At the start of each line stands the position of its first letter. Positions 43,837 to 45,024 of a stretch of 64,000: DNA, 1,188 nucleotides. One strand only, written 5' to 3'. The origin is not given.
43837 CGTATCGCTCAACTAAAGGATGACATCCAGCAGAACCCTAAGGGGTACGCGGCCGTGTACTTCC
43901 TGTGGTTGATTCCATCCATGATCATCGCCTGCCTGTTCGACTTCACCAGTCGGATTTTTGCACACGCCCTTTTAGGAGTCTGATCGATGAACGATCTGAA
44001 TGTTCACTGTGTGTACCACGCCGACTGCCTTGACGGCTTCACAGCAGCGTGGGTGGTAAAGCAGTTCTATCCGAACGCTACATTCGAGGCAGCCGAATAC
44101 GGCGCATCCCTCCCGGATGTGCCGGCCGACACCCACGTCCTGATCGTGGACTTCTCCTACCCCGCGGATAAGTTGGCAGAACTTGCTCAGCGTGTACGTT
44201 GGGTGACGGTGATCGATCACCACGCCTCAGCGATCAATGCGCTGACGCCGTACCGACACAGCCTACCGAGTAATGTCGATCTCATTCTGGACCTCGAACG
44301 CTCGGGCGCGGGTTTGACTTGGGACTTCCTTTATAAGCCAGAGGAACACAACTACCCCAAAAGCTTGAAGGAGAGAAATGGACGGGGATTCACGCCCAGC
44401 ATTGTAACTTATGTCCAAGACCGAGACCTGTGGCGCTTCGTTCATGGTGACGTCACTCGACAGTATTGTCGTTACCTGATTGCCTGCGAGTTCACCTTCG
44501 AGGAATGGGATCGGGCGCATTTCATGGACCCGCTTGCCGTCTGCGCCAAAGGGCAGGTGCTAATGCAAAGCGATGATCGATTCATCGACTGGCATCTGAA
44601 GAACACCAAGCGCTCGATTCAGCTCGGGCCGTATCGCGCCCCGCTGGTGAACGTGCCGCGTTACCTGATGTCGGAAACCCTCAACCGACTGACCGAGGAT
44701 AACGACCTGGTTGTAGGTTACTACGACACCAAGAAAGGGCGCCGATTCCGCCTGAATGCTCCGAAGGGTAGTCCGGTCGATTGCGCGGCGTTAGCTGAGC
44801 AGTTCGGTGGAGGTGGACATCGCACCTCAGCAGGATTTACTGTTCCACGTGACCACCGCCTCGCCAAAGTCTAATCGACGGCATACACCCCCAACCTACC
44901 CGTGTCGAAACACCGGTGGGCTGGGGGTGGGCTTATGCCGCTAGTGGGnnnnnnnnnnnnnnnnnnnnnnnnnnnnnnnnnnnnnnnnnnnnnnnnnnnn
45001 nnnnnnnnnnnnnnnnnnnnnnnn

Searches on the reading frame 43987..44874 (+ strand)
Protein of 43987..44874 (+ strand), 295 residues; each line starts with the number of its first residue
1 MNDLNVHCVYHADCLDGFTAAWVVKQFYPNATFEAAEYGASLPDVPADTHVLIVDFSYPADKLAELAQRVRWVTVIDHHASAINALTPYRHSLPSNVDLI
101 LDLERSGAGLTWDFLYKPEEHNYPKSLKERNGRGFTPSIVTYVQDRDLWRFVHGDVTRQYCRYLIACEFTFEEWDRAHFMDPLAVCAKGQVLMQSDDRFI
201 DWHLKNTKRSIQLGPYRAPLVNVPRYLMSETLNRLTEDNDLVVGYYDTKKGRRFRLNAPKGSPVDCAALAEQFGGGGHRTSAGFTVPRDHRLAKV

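Call 51: search_protein_families(library=pfam, proteins=[window:43987-44874:+], max_evalue=0.01)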
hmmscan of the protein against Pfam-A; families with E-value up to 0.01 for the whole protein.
window:43987-44874:+ (295 aa): 2 families
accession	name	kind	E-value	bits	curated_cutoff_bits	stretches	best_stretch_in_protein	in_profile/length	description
PF01368.27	DHH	-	1.3e-05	25.9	28.1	1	13-115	11-102/125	DHH family, N-terminal domain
PF02272.25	DHHA1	-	0.00068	20.5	25.9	1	233-292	23-89/102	DHHA1 domain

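Call 52: search_protein_families(library=phrogs, proteins=[window:43987-44874:+], max_evalue=0.001)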
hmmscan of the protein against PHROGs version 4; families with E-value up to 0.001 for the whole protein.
window:43987-44874:+ (295 aa): 1 family
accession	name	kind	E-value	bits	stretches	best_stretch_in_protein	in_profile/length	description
phrog_4771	-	other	1.2e-74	252.5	1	2-290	14-287/363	DHH phosphoesterase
